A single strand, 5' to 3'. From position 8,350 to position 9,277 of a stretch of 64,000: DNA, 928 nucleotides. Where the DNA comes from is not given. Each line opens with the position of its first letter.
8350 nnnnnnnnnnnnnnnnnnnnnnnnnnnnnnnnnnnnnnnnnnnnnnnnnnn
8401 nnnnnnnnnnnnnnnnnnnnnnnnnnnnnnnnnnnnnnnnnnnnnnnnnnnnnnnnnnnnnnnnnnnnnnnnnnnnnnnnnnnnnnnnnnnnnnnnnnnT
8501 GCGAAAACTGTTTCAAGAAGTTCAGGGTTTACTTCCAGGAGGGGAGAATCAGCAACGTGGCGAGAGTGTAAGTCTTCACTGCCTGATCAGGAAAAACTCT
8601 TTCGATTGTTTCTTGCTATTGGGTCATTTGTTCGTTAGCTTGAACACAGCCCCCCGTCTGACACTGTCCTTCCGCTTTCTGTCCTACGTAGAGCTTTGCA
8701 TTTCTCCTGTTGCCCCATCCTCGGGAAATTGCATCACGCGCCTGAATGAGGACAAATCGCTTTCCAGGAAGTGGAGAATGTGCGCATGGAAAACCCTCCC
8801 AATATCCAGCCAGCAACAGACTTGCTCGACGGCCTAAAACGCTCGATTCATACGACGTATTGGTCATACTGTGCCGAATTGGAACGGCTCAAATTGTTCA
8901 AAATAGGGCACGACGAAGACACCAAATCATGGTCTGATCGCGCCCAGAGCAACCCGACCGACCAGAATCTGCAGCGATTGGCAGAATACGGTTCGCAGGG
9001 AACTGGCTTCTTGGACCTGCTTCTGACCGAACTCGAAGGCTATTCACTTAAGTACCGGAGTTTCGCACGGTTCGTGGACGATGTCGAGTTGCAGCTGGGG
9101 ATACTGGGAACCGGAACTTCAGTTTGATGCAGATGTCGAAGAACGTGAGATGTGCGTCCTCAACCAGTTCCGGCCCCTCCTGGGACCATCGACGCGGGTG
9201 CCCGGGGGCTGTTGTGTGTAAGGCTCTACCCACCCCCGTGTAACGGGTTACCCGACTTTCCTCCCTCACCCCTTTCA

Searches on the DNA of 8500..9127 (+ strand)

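Call 8: search_rna_families(source=window, start=8500, end=8850, threshold=evalue, max_evalue=10)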
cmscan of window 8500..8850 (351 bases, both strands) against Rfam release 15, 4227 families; matches with E-value up to 10: 2.
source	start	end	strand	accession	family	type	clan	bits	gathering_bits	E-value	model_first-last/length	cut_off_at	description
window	8706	8753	+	RF02466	Ms_AS-8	Gene; sRNA;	-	12.7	48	6.3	1-74/74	no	Actinobacteria sRNA Ms_AS-8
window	8506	8547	+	RF01929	bxd_1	Gene; lncRNA;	-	10.4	75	7.3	40-86/86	no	Bithoraxoid conserved region 1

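Call 94: search_dna_similar(query=window:8613-9127:+, collection=plasmids, mode=distant, max_rows=5)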
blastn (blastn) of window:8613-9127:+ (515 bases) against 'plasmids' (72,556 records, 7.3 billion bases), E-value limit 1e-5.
No match.

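Call 95: search_dna_similar(query=window:8613-9127:+, collection=phages, mode=distant, max_rows=5)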
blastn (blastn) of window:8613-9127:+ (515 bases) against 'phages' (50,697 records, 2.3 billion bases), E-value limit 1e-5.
No match.

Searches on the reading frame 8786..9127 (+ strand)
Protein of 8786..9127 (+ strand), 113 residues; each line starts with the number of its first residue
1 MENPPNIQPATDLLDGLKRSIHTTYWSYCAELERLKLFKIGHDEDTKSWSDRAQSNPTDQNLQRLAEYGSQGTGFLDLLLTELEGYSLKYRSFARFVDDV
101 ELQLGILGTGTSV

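Call 16: search_protein_families(library=pfam, proteins=[window:8786-9127:+], max_evalue=0.01)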
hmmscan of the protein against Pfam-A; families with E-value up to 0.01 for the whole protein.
window:8786-9127:+ (113 aa): 0 families

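Call 18: find_encoding_contigs(protein=window:8786-9127:+, flank=10000, max_places=10)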
Protein window:8786-9127:+ (113 aa): 23 contigs read that carry it; 10 places shown.
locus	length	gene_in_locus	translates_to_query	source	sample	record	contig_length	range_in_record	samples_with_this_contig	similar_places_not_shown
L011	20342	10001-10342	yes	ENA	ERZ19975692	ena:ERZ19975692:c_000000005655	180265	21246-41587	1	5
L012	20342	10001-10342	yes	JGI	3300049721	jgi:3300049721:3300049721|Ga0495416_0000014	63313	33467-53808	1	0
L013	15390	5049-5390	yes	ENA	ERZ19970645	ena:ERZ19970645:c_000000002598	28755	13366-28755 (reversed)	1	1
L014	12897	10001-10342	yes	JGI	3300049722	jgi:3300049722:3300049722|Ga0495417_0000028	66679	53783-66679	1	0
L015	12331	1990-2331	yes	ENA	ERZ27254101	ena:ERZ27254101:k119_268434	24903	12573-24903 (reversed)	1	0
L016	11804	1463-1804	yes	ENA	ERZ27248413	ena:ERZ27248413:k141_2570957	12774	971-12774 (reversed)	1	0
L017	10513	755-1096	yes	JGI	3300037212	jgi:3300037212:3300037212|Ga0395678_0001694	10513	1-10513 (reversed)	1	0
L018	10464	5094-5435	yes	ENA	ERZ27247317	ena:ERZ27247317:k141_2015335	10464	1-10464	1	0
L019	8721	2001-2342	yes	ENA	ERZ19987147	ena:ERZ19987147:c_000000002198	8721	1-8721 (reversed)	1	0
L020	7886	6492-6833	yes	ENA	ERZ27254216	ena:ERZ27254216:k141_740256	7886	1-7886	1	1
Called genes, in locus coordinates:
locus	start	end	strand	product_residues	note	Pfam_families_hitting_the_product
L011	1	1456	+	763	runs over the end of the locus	PF15902:Sortilin-Vps10 (faint), PF18962:Por_Secre_tail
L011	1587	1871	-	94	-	-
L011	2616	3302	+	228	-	-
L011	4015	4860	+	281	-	PF07494:Reg_prop (faint)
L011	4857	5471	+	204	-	PF18962:Por_Secre_tail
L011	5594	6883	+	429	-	PF01590:GAF (weak), PF13492:GAF_3, PF00512:HisKA, PF02518:HATPase_c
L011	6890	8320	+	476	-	PF00072:Response_reg, PF00158:Sigma54_activat, PF14532:Sigma54_activ_2, PF07724:AAA_2 (faint), PF00004:AAA (faint), PF07728:AAA_5 (weak), PF25601:AAA_lid_14, PF02954:HTH_8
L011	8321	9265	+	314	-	PF02129:Peptidase_S15 (weak), PF12146:Hydrolase_4, PF00561:Abhydrolase_1, PF00326:Peptidase_S9 (weak)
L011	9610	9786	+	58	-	-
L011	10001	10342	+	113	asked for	-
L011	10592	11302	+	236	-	PF00005:ABC_tran, PF13304:AAA_21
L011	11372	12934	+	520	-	PF12679:ABC2_membrane_2, PF10920:DUF2705 (weak)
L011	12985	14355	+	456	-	PF10920:DUF2705 (faint), PF12679:ABC2_membrane_2, PF12730:ABC2_membrane_4, PF12698:ABC2_membrane_3 (weak), PF13346:ABC2_membrane_5 (weak)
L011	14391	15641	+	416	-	PF12679:ABC2_membrane_2, PF12698:ABC2_membrane_3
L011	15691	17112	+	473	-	PF12679:ABC2_membrane_2, PF12698:ABC2_membrane_3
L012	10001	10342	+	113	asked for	-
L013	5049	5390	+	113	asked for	-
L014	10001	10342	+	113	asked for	-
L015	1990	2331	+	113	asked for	-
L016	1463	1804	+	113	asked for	-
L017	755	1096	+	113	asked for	-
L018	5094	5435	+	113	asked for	-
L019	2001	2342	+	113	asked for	-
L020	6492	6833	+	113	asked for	-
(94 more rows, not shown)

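Call 30: find_homologous_proteins(query=window:8786-9127:+, max_evalue=0.001)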
Query window:8786-9127:+ (113 aa): 23 proteins with E <= 0.001 among 33 candidates.
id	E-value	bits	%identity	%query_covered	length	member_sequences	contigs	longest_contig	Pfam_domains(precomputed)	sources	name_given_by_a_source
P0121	1.3e-68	246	99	100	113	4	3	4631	-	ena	-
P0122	1.0e-58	215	87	100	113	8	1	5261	-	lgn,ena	-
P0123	1.3e-57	211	85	100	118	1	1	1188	-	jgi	jgi:hypothetical protein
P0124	7.1e-56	205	86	98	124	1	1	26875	-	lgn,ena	-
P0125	7.2e-55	202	83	97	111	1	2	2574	-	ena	-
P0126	2.2e-52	194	83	96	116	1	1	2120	-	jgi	jgi:hypothetical protein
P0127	5.7e-49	183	79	94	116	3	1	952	-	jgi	jgi:hypothetical protein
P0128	4.6e-48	180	74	100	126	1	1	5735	-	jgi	jgi:hypothetical protein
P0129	1.6e-47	178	74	98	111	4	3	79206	-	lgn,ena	-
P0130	1.3e-46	176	77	93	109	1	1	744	-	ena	-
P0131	9.4e-45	170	74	97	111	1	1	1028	-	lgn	-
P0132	1.3e-44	169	70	98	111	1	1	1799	-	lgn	-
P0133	1.4e-44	169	75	94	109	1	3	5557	-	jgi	jgi:hypothetical protein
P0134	4.3e-44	167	71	96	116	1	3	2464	-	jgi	jgi:hypothetical protein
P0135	2.2e-43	165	75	94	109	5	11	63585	-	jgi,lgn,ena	jgi:hypothetical protein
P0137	3.6e-40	155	67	96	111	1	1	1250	-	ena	-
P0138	2.3e-39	152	68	94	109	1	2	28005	-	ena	-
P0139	6.0e-37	144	66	100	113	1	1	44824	-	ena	-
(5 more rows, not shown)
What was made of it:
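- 8786..9127 (+): P2: a 113-aa lineage-restricted gene predicted to form a two-helix coiled-coil hairpin. 23 homologues (call 30).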

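Call 31: find_encoding_contigs(protein=P0124, flank=10000, max_places=2)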
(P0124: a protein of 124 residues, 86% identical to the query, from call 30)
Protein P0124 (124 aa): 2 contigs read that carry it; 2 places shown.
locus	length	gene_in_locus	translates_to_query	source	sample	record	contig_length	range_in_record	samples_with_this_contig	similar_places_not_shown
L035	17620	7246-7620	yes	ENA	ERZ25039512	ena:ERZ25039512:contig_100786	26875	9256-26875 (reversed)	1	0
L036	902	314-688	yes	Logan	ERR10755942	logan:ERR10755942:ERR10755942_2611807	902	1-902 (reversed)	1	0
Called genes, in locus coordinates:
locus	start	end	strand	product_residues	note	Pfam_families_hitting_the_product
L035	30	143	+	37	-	-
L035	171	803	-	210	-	PF02544:Steroid_dh (weak), PF04140:ICMT, PF04191:PEMT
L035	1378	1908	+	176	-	PF07366:SnoaL, PF12680:SnoaL_2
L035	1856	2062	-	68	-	-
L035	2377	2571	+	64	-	PF02416:TatA_B_E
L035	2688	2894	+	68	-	-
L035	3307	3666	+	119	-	PF09458:H_lectin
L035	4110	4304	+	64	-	-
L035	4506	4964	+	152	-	PF01548:DEDD_Tnp_IS110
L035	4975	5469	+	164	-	PF02371:Transposase_20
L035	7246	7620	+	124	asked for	-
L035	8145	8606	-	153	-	-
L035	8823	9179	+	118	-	PF00408:PGM_PMM_IV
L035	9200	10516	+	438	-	PF16268:DUF4921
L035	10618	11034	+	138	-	PF01695:IstB_IS21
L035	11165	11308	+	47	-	-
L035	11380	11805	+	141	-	-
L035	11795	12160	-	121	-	-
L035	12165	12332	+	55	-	-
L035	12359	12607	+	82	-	-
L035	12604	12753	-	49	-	-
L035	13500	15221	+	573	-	PF00665:rve (faint), PF22483:Mu-transpos_C_2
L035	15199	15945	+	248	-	PF01695:IstB_IS21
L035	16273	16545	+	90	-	PF13358:DDE_3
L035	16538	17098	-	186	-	PF14870:PSII_BNR (faint)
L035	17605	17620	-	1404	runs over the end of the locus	PF07494:Reg_prop (faint), PF07495:Y_Y_Y, PF00512:HisKA, PF02518:HATPase_c, PF00072:Response_reg, PF00165:HTH_AraC (weak), PF12833:HTH_18, PF00165:HTH_AraC (weak)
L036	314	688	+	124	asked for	-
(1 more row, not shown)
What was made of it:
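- L035 sits among IS elements (call 31).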

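Call 32: find_encoding_contigs(protein=P0129, flank=10000, max_places=2)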
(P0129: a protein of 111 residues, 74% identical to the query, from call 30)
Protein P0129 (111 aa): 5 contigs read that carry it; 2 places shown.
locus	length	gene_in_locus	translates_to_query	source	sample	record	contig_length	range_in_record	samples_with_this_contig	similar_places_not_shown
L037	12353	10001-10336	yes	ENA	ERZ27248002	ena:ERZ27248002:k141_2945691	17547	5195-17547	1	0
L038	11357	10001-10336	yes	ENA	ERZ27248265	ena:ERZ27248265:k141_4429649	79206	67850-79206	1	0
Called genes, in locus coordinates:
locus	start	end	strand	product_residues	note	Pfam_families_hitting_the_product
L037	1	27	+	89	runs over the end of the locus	-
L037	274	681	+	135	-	PF01842:ACT (weak)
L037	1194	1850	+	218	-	-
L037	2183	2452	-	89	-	-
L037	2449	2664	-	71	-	-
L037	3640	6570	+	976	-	PF00069:Pkinase, PF01636:APH (faint), PF03109:ABC1 (weak), PF07714:PK_Tyr_Ser-Thr, PF03783:CsgG (faint), PF00515:TPR_1 (faint), PF07719:TPR_2 (faint), PF13174:TPR_6 (faint), +6 more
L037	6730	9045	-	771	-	PF13620:CarboxypepD_reg, PF13715:CarbopepD_reg_2, PF07715:Plug (faint)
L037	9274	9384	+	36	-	-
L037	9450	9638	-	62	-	-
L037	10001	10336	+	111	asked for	-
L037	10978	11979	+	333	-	PF14870:PSII_BNR (weak), PF25852:DUF6242_C (faint), PF02012:BNR (faint), PF15902:Sortilin-Vps10 (weak)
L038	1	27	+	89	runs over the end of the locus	-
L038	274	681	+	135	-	PF01842:ACT (weak)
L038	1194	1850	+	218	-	-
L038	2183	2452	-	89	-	-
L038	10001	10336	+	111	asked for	-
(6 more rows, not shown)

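Call 33: find_encoding_contigs(protein=P0135, flank=10000, max_places=2)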
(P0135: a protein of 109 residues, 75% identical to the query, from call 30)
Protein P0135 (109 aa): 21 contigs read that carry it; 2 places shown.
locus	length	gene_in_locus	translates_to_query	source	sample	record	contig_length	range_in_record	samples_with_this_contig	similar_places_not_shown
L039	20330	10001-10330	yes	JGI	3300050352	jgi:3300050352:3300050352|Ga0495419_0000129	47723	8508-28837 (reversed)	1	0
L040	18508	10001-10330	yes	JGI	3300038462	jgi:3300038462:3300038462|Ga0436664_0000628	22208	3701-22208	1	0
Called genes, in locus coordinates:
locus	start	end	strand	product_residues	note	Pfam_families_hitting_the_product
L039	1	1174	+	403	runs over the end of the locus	-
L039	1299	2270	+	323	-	PF03631:Virul_fac_BrkB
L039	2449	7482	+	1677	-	PF05359:DUF748, PF13116:YhdP, PF27051:TamB_N (faint), PF05170:AsmA, PF04357:TamB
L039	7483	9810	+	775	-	PF07244:POTRA (faint), PF01103:Omp85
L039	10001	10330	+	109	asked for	-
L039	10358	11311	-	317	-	PF01545:Cation_efflux, PF16916:ZT_dimer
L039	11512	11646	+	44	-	-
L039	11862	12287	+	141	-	PF01643:Acyl-ACP_TE (weak), PF13279:4HBT_2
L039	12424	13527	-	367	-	PF18962:Por_Secre_tail, PF13860:FlgD_ig (weak)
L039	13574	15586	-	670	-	PF22842:Pel9A-like_beta_helix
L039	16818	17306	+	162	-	PF05573:NosL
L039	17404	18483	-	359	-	PF01758:SBF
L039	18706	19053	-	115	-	PF01022:HTH_5, PF12840:HTH_20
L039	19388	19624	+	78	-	-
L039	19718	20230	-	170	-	PF02566:OsmC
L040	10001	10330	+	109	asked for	-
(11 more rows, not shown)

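Call 35: find_encoding_contigs(protein=P0138, flank=10000, max_places=2)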
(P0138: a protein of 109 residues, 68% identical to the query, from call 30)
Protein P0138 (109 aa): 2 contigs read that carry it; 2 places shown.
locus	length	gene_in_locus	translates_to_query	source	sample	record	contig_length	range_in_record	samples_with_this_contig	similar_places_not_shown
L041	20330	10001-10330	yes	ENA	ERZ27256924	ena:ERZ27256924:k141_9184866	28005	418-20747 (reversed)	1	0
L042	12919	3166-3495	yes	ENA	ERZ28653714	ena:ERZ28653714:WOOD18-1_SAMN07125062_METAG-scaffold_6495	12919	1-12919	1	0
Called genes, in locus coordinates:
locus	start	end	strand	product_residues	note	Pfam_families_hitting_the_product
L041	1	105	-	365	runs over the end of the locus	PF01548:DEDD_Tnp_IS110, PF02371:Transposase_20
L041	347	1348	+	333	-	PF03631:Virul_fac_BrkB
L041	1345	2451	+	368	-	PF01594:AI-2E_transport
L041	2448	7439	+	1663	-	PF05359:DUF748, PF13116:YhdP (weak), PF27051:TamB_N (weak), PF04357:TamB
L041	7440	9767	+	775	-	PF07244:POTRA (faint), PF01103:Omp85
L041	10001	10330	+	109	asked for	-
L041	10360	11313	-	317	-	PF01545:Cation_efflux, PF16916:ZT_dimer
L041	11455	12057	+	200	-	PF01643:Acyl-ACP_TE (weak), PF13279:4HBT_2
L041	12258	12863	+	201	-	PF07366:SnoaL, PF12680:SnoaL_2 (weak)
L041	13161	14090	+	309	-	PF00226:DnaJ, PF01556:DnaJ_C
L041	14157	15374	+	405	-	PF00871:Acetate_kinase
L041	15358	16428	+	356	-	PF00871:Acetate_kinase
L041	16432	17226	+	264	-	PF02649:GCHY-1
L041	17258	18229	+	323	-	PF00365:PFK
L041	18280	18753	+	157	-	PF00210:Ferritin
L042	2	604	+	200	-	?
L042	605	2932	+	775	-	PF07244:POTRA (faint), PF01103:Omp85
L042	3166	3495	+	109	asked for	-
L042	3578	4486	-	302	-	-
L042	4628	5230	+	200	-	PF01643:Acyl-ACP_TE (weak), PF13279:4HBT_2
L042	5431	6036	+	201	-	PF07366:SnoaL, PF12680:SnoaL_2 (weak)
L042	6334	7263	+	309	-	PF00226:DnaJ, PF01556:DnaJ_C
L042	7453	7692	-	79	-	-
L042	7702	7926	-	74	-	-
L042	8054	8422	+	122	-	-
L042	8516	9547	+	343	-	-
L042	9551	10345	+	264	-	PF02649:GCHY-1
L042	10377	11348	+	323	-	PF00365:PFK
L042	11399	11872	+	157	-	PF00210:Ferritin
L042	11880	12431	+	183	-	PF00881:Nitroreductase, PF14512:TM1586_NiRdase (weak)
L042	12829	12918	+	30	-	?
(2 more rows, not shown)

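Call 36: find_encoding_contigs(protein=P0139, flank=10000, max_places=2)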
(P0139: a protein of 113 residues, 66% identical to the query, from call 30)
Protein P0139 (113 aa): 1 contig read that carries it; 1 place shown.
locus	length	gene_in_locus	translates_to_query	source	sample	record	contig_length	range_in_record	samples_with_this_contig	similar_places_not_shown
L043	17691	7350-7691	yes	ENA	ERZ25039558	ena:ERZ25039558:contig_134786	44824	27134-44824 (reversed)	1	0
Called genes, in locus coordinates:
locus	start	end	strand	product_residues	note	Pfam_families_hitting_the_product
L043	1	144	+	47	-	?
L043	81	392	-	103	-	-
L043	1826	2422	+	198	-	-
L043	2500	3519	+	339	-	PF00593:TonB_dep_Rec_b-barrel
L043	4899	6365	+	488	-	PF01565:FAD_binding_4, PF08031:BBE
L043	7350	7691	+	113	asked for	-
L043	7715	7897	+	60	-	-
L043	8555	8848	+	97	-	-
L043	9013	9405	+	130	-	-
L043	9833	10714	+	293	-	PF04471:Mrr_cat (weak)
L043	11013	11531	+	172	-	PF04229:GrpB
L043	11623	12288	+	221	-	PF01902:Diphthami_syn_2_N, PF28410:Diphthami_syn_2_C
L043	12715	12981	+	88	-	PF03795:YCII (faint)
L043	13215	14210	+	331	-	PF01112:Asparaginase_2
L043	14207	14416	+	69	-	-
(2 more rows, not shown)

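Call 37: find_encoding_contigs(protein=P0128, flank=10000, max_places=2)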
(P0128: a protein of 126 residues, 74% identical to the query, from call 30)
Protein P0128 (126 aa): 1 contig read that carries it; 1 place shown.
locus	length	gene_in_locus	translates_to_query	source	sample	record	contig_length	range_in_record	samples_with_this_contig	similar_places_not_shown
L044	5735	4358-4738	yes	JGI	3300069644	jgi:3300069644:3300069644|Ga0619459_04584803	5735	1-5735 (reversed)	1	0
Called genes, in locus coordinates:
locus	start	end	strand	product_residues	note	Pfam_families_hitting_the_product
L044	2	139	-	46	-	?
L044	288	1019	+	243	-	PF04191:PEMT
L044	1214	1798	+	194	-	PF07883:Cupin_2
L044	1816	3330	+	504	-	PF16499:Melibiase_2, PF17801:Melibiase_C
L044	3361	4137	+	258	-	-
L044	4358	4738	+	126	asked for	-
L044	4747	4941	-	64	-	-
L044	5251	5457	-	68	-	-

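Call 53: search_solved_structures(query=window:8786-9127:+, max_evalue=10)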
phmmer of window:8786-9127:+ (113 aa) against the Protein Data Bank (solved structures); distinct sequences matched with E-value up to 10: 0.

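Call 54: search_protein_families(library=ncbifam, proteins=[window:8786-9127:+], max_evalue=1)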
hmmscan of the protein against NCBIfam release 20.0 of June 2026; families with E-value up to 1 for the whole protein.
window:8786-9127:+ (113 aa): 0 families

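Call 62: predict_structure(alignment_id=A5)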
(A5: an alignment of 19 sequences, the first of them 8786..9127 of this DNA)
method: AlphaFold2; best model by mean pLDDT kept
length: 113 residues; sequences in the alignment: 19
mean_pLDDT: 89.3   pTM: 0.71
mean pLDDT of the five models: 89.3, 88.7, 87.8, 86.8, 84.0
residues with pLDDT >= 90: 81; 70-90: 21; 50-70: 8; < 50: 3
segments of 3 or more residues with pLDDT < 50: 111-113
pLDDT, mean of each block of 10 residues (from residue 1): 73 90 93 98 97 96 97 97 94 90 72 41
secondary structure, 60 per line:
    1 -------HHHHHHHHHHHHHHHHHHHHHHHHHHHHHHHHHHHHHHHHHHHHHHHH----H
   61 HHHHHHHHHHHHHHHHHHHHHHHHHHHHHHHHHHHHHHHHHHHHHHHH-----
elements in order: H8-55 H60-108
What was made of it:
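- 8786..9127 (+): Model with pLDDT 89.3 (call 62).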

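Call 66: fold_search(model_id=the predicted structure, library=pdb)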
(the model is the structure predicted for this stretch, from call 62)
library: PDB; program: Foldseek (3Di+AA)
matches with E <= 10: 712; with E <= 0.001: 0
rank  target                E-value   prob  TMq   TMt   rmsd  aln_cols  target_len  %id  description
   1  6dlc_A                4.2e-01  0.98  0.54  0.58  18.3       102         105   15  Designed protein DHD1:234_A, Designed protein DHD1:234_B (released 2018-12-26)
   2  9x1x                  5.0e-01  0.99  0.58  0.71   4.9        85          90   12  Crystal structure of de novo designed complement C9 mini-inhibitor form 2 (released 2026-02-18)
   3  6ox7_D                5.0e-01  0.99  0.73  0.59   2.6       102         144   13  The complex of 1918 NS1-ED and the iSH2 domain of the human p85beta subunit of PI3K (released 2020-04-22)
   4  4whe                  5.0e-01  0.72  0.45  0.39   5.5        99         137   14  Crystal structure of E. coli phage shock protein A (PspA 1-144) (released 2015-09-02)
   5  8t4h_B                5.6e-01  0.47  0.39  0.13   7.0       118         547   13  Transporter associated with antigen processing (TAP) bound to the 8-mer peptide RRYQSTEL (released 2024-06-19)
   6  3frv                  6.4e-01  0.93  0.64  0.55   5.4       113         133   13  Structure of Human CHMP3 (residues 1-150) (released 2009-06-30)
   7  7sgr_B                6.4e-01  0.89  0.55  0.14   5.0       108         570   13  Structure of hemolysin A secretion system HlyB/D complex (released 2022-09-14)
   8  7ubt                  6.4e-01  0.72  0.50  0.14   4.8       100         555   12  Stat5a Core in complex with Compound 18 (released 2023-02-15)
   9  9qgy_G                6.8e-01  0.66  0.43  0.18   5.1        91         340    8  Structure of the YbjP lipoprotein bound to the MacAB-TolC tripartite efflux pump (released 2026-03-25)
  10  6zff_B                7.2e-01  0.97  0.72  0.66   2.5       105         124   16  Pyrococcus furiosus Rad50 coiled coils in rod configuration (released 2020-07-08)
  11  6s1k_E                7.2e-01  0.96  0.64  0.69   2.9        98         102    7  E. coli Core Signaling Unit, carrying QQQQ receptor mutation (released 2020-01-22)
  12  7o3x_A                8.1e-01  0.98  0.74  0.42   2.4       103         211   13  Structural basis for VIPP1 oligomerization and maintenance of thylakoid membrane integrity (released 2021-06-30)
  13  9hzm_0                8.1e-01  0.38  0.39  0.26   7.2       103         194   14  235 A SynPspA H1-5 rod after incubation with EPL (released 2025-08-13)
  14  9bi4_D                8.1e-01  0.30  0.35  0.14   7.4       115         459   13  cryo EM structure of dsDNA bound Mre11-Rad50 complex (released 2025-01-15)
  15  4mh6                  8.6e-01  0.97  0.72  0.53   2.6       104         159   12  2.8 Angstrom Crystal Structure of Type III Secretion Protein YscO from Vibrio parahaemolyticus (released 2013-09-11)
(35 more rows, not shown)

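Call 73: find_encoding_contigs(protein=P0134, flank=3000, max_places=3)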
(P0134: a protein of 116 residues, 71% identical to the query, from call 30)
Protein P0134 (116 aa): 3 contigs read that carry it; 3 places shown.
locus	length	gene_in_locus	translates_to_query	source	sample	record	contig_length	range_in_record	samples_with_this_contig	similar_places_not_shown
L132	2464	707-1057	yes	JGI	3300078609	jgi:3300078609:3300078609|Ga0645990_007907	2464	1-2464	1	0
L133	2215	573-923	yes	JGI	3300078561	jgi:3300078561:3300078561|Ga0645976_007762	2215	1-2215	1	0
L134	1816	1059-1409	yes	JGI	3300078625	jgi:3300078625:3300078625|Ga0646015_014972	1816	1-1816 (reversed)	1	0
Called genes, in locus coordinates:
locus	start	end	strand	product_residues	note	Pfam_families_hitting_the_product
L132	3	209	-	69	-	?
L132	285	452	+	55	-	-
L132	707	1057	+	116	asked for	-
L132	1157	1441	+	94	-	-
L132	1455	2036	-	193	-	-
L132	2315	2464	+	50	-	?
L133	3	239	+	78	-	?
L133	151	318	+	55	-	-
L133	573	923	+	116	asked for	-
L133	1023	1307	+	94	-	-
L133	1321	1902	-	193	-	-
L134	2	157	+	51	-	?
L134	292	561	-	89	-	-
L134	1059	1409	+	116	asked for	-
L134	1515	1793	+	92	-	-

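Call 74: find_encoding_contigs(protein=P0137, flank=3000, max_places=2)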
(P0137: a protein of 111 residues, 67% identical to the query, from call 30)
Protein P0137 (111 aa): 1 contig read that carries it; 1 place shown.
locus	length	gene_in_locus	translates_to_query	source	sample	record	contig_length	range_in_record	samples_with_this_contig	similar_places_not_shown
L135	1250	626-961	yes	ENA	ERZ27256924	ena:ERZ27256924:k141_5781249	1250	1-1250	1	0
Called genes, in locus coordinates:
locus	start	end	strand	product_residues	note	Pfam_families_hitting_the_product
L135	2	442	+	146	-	?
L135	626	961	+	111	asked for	-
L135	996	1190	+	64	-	-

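Call 88: search_protein_representatives(alignment_id=A5)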
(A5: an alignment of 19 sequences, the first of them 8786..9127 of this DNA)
Query: 19 sequences, 111 profile positions. Proteins with E-value up to 0.001 (for the whole library): 5; up to 1e-10: 3; up to 1e-30: 3. The best 5 are listed.
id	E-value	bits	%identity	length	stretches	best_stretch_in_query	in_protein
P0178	4.2e-42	159.3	-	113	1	1-107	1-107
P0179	2.2e-36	140.9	-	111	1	1-108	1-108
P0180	4.1e-32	127.1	-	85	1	1-84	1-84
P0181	4.3e-09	53.0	-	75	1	50-108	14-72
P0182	2.9e-05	40.6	-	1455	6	19-62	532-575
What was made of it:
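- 8786..9127 (+): Three to five clusters among 1.84 billion representative proteins (call 88).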
